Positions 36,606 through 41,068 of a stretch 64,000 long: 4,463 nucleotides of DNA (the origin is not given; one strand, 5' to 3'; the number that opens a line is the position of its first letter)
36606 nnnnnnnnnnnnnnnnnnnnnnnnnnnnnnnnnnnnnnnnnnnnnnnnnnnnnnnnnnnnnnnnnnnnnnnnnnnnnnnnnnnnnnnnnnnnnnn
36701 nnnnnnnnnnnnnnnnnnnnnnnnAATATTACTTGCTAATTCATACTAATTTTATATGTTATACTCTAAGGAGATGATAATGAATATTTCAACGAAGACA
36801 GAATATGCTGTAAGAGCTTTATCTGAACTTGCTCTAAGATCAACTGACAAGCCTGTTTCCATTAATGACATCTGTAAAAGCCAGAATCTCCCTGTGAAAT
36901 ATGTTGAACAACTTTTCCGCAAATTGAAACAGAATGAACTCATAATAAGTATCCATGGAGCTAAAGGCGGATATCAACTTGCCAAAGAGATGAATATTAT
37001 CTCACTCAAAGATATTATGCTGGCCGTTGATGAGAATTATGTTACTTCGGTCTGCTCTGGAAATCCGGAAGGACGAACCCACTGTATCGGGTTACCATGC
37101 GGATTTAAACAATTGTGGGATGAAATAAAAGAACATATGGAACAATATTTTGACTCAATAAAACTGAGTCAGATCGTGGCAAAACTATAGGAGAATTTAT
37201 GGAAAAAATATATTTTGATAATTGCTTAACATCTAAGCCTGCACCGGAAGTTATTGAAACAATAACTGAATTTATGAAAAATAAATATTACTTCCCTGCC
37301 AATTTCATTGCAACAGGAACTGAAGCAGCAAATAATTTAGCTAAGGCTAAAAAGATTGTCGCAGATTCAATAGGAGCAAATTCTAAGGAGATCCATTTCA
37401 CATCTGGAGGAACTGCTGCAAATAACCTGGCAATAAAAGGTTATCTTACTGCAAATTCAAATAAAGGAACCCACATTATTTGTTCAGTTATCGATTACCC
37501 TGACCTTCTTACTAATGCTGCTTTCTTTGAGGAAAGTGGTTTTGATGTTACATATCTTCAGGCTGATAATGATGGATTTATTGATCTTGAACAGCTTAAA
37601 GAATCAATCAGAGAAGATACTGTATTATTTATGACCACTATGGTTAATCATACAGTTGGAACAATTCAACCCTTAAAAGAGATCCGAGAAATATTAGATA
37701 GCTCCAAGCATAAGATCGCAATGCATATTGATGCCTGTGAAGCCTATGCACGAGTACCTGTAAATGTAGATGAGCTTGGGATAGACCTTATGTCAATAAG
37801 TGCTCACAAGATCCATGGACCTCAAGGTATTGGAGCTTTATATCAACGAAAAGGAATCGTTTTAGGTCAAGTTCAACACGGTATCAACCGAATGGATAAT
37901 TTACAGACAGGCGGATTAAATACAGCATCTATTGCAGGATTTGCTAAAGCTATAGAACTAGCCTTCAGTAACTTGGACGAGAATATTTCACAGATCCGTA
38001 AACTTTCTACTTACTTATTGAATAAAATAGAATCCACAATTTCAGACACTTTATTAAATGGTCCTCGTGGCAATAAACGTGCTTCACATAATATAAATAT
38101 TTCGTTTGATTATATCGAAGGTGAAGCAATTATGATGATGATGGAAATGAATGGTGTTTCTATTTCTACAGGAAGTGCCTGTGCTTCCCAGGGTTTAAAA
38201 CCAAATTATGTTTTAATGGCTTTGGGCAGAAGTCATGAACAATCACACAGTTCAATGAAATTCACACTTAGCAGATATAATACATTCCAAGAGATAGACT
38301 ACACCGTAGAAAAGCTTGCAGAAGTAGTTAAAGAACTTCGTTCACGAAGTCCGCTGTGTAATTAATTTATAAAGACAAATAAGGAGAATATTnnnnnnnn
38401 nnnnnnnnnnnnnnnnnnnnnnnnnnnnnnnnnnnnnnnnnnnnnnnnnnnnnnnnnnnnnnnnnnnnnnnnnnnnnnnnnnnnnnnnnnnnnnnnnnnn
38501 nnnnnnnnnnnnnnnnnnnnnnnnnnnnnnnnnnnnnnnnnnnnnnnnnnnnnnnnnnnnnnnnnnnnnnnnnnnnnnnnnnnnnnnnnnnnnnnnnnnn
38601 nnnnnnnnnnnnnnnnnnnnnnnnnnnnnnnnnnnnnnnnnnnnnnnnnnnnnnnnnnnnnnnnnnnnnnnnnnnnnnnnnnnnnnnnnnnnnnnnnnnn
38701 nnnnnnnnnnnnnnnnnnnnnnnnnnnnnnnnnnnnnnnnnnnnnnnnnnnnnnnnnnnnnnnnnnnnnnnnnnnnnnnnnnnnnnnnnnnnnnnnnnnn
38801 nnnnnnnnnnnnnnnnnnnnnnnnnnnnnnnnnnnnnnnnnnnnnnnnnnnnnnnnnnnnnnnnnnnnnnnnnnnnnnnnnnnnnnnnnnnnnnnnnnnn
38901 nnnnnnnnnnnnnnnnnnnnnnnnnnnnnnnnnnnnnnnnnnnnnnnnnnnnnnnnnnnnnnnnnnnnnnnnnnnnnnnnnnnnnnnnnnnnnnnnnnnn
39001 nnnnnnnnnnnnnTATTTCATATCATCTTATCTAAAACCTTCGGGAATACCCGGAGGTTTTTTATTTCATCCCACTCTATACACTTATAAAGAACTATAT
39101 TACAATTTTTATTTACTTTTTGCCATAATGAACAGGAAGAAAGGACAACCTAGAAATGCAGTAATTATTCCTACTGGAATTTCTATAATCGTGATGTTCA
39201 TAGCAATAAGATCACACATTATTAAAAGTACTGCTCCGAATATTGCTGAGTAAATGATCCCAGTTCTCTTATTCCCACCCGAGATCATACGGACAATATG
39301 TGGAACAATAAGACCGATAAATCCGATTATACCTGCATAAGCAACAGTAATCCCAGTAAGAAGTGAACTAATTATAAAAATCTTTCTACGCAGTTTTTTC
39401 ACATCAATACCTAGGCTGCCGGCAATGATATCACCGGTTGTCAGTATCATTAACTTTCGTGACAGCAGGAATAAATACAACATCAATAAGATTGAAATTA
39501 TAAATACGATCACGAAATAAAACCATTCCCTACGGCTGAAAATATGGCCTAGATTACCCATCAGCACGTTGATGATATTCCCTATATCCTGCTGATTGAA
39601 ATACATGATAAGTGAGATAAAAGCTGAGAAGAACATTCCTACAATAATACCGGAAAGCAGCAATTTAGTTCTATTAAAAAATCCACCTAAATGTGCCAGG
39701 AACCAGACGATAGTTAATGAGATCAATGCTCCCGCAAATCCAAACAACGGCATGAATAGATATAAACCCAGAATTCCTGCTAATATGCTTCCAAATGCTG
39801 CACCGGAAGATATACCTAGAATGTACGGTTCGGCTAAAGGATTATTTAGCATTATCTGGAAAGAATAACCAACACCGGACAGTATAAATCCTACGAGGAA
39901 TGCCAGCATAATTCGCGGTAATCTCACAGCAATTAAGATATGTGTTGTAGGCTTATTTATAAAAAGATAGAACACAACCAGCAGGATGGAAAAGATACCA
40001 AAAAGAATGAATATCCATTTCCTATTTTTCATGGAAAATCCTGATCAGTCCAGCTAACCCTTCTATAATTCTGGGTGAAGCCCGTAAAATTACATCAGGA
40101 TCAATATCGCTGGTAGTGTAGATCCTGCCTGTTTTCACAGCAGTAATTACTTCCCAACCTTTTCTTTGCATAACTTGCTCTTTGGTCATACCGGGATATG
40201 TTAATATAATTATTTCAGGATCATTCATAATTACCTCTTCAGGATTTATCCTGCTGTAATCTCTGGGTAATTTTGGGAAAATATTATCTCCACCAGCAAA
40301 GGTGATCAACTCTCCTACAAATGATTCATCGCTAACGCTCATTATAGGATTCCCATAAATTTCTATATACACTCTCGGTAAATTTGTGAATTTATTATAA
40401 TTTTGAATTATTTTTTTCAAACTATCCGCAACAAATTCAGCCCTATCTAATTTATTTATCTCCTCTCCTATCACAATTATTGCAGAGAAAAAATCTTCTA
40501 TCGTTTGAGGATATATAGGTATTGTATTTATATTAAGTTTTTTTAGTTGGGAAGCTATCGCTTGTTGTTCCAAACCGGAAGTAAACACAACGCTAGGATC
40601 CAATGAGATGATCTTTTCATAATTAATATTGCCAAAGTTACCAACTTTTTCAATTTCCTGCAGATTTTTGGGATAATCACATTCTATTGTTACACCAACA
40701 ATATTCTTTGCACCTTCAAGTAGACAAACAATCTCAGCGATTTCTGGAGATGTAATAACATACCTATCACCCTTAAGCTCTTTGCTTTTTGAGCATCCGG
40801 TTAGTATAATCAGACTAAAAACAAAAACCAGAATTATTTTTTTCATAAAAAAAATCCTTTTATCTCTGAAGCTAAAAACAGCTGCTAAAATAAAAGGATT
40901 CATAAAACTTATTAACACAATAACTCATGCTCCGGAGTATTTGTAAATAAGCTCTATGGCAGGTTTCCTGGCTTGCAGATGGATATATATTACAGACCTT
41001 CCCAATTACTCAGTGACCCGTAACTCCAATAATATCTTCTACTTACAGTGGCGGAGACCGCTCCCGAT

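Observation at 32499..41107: B12 uptake operon split by an antisense Fe-S cassette (candidate non-contiguous operon)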

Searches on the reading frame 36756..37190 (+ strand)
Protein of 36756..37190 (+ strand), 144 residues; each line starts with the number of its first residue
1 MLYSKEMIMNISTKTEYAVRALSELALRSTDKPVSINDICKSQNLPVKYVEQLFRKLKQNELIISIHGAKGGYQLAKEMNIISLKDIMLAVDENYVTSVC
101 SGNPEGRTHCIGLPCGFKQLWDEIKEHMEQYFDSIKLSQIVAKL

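Call 3: search_protein_families(library=pfam, proteins=[window:36756-37190:+])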
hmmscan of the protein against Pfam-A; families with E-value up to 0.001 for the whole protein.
window:36756-37190:+ (144 aa): 1 family
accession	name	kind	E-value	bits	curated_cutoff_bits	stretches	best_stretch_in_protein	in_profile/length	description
PF02082.26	Rrf2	-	2e-33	115.8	30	1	11-142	1-131/132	Iron-dependent Transcriptional regulator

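Call 4: search_protein_families(library=ncbifam, proteins=[window:36756-37190:+])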
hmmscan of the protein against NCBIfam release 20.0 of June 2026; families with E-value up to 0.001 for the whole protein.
window:36756-37190:+ (144 aa): 7 families
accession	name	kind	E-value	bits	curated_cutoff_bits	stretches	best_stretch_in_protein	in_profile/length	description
TIGR02010.1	IscR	equivalog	2.1e-34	118.2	207.55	1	9-143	1-132/135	Fe-S cluster assembly transcriptional regulator IscR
TIGR00738.1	rrf2_super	superfamily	4.7e-32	110.6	73.3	1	9-141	1-131/132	Rrf2 family transcriptional regulator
NF008110.0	PRK10857.1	equivalog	4.5e-24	85.1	275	1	9-142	1-131/164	Fe-S cluster assembly transcriptional regulator IscR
NF047409.1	Cys_reg_CymR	equivalog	1.7e-21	76.8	195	1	9-141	1-124/139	cysteine metabolism transcriptional regulator CymR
TIGR02944.1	suf_reg_Xantho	equivalog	2.1e-15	57.3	110.65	1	9-140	2-130/130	SUF system Fe-S cluster assembly regulator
NF008886.0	PRK11920.1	equivalog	6.2e-10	39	193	1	9-134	1-121/153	iron-responsive transcriptional regulator RirA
NF008240.0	PRK11014.1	equivalog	1.4e-06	28.4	182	1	9-141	1-128/141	nitric oxide-sensing transcriptional repressor NsrR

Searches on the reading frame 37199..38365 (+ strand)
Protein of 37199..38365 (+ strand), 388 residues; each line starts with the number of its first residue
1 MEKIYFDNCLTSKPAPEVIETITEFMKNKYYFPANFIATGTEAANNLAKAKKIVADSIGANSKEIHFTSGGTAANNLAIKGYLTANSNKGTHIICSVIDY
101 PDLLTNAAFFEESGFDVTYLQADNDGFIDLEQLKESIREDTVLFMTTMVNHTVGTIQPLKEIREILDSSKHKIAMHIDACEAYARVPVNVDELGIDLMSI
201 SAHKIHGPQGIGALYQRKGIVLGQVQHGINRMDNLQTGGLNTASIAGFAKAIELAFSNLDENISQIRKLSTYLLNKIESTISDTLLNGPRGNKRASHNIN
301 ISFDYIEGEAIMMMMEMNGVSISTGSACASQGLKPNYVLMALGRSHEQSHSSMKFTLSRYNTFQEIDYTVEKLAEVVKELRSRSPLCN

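Call 3: search_protein_families(library=pfam, proteins=[window:37199-38365:+])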
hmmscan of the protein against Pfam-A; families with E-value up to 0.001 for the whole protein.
window:37199-38365:+ (388 aa): 2 families
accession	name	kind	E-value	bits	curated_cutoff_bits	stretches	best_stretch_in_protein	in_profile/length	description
PF00266.25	Aminotran_5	-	5.8e-62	210.2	21.5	1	4-368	1-370/371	Aminotransferase class-V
PF01212.27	Beta_elim_lyase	-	4.6e-10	39.7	27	1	44-204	31-199/288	Beta-eliminating lyase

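Call 4: search_protein_families(library=ncbifam, proteins=[window:37199-38365:+])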
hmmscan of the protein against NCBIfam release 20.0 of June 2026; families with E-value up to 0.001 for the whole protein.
window:37199-38365:+ (388 aa): 25 families
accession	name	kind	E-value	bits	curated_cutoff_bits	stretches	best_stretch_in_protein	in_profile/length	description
TIGR03402.1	FeS_nifS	equivalog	5.2e-108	361.2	530.75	1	4-386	1-379/379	cysteine desulfurase NifS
NF010611.0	PRK14012.1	equivalog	3e-100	336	548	1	4-387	7-389/406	IscS subfamily cysteine desulfurase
TIGR02006.1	IscS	equivalog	4e-100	335.7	643.2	1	3-387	4-385/402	IscS subfamily cysteine desulfurase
TIGR03403.1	nifS_epsilon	equivalog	3.3e-81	273.1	587.7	1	4-384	1-380/382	NifS family cysteine desulfurase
TIGR03235.1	DNA_S_dndA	equivalog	6.7e-80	269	480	1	5-356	1-352/353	cysteine desulfurase DndA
NF002806.0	PRK02948.1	subfamily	4.6e-71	239.8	304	1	4-380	2-375/381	IscS subfamily cysteine desulfurase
TIGR01979.1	sufS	subfamily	1.2e-42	146.2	475.1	2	4-220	20-237/403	SufS family cysteine desulfurase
TIGR01977.1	am_tr_V_EF2568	hypoth_equivalog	2.5e-32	112.3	377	1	4-376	1-376/376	cysteine desulfurase family protein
NF006791.0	PRK09295.1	equivalog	1.8e-28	99.7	661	1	4-220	25-242/406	cysteine desulfurase SufS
NF041166.1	f2_encap_cargo1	exception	1.7e-27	96.8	800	1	4-220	247-464/623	family 2A encapsulin nanocompartment cargo protein cysteine desulfurase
NF040779.1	Sec_lyase_SclA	exception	1.3e-22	80.2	525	1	5-216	2-211/378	selenocysteine lyase SclA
NF008126.0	PRK10874.1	equivalog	4.1e-21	75.6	607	1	3-371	20-390/401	cysteine desulfurase CsdA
TIGR03392.1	FeS_syn_CsdA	equivalog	3e-18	66.2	493.6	1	4-219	18-234/398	cysteine desulfurase CsdA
TIGR01976.1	am_tr_V_VC1184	hypoth_equivalog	2.7e-16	59.9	352.35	1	3-372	19-400/401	cysteine desulfurase-like protein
TIGR04343.1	egtE_PLP_lyase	equivalog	5.9e-15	54.9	400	1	6-224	17-223/370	ergothioneine biosynthesis PLP-dependent enzyme EgtE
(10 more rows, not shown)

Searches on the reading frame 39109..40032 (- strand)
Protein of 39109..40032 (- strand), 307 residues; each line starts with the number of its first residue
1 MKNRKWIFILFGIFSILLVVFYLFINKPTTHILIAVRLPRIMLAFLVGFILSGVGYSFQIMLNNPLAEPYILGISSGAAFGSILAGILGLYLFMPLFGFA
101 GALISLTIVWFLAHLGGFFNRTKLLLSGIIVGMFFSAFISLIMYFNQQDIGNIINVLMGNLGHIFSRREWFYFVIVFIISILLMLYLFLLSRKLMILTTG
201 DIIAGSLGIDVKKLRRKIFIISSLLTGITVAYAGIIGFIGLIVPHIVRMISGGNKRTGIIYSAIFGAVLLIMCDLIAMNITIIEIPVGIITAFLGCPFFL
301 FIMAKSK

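Call 3: search_protein_families(library=pfam, proteins=[window:39109-40032:-])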
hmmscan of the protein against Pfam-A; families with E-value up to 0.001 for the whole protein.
window:39109-40032:- (307 aa): 1 family
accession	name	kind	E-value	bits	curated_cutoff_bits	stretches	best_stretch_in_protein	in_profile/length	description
PF01032.23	FecCD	-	3.2e-77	260.1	26.5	1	26-305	31-311/311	FecCD transport family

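Call 4: search_protein_families(library=ncbifam, proteins=[window:39109-40032:-])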
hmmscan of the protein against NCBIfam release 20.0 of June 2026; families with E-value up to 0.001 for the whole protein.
window:39109-40032:- (307 aa): 16 families
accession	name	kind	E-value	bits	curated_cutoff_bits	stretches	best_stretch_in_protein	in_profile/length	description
NF007081.0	PRK09535.1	equivalog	2.5e-56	191.6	461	1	20-305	78-360/366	vitamin B12 ABC transporter permease BtuC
NF003001.0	PRK03784.1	equivalog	1.4e-52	178.9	334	1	27-306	49-328/332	vitamin B12 ABC transporter permease BtuC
TIGR03869.1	F420-0_ABCperm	hypoth_equivalog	3.8e-51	174.3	437.35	1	31-306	47-321/325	putative F420-0 ABC transporter permease subunit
NF007866.0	PRK10577.1-2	equivalog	9.9e-48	162.9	554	1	32-306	56-331/666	Fe(3+)-hydroxamate ABC transporter permease FhuB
NF007871.0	PRK10577.2-2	equivalog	4.5e-47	161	899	1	26-306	397-676/679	Fe(3+)-hydroxamate ABC transporter permease FhuB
NF007299.0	PRK09777.1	equivalog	7.7e-47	160.1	406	1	29-305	43-316/318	Fe(3+) dicitrate ABC transporter permease subunit FecD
NF008407.0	PRK11228.1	equivalog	1.7e-41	142.3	396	1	30-305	51-328/330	iron-dicitrate ABC transporter permease FecC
NF007870.0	PRK10577.2-1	equivalog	4.1e-38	131.5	1355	1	31-306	398-673/678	Fe(3+)-hydroxamate ABC transporter permease FhuB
NF007872.0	PRK10577.2-3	equivalog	7.4e-38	130.3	727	1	30-303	55-328/676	Fe(3+)-hydroxamate ABC transporter permease FhuB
NF007867.0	PRK10577.1-3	subfamily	3.8e-36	124.7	849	1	31-306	430-705/710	Fe(3+)-hydroxamate ABC transporter permease FhuB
NF007868.0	PRK10577.1-5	equivalog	1.6e-34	119.4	943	1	31-306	390-664/666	Fe(3+)-hydroxamate ABC transporter permease FhuB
NF007873.0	PRK10577.2-4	equivalog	2.3e-34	119.2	1012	1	29-304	367-641/646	Fe(3+)-hydroxamate ABC transporter permease FhuB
NF007759.0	PRK10440.1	equivalog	2e-31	109.4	422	1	30-303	52-323/330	iron-enterobactin ABC transporter permease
NF007869.0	PRK10577.1-6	equivalog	2.5e-31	108.8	954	1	30-302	419-690/703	Fe(3+)-hydroxamate ABC transporter permease FhuB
NF007760.0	PRK10441.1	equivalog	2.7e-30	105.6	428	1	26-305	49-328/335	Fe(3+)-siderophore ABC transporter permease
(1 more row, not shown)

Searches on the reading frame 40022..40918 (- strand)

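Call 3: search_protein_families(library=pfam, proteins=[window:40022-40918:-])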
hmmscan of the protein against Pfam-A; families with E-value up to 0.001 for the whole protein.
window:40022-40918:- (298 aa): 1 family
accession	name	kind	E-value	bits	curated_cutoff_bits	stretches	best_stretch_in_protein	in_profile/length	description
PF01497.23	Peripla_BP_2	-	8.6e-28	97.8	27.5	1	54-270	2-232/235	Periplasmic binding protein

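Call 4: search_protein_families(library=ncbifam, proteins=[window:40022-40918:-])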
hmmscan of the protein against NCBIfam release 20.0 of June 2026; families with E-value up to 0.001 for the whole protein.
window:40022-40918:- (298 aa): 6 families
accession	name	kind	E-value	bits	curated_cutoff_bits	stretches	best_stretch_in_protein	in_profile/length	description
TIGR03659.1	IsdE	equivalog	7e-26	91.1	298.65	1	29-268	6-266/292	heme ABC transporter substrate-binding protein IsdE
NF002894.0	PRK03379.1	equivalog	1e-21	77.3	234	1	42-286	15-253/266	vitamin B12 ABC transporter substrate-binding protein BtuF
TIGR04281.1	peripla_PGF_1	equivalog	2.4e-19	69.7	325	1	51-297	22-266/330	PGF-CTERM-anchored ABC transporter substrate-binding protein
NF038402.1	TroA_like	subfamily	4.8e-11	42.6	30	1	56-240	5-186/219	helical backbone metal receptor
NF041193.1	lipo_SP0191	subfamily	0.00022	21.3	75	0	25-50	1-26/190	SP0191 family lipoprotein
NF047408.1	SA0632_fam_LP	equivalog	0.0003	20.4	70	1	25-47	1-23/68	SA0632 family lipoprotein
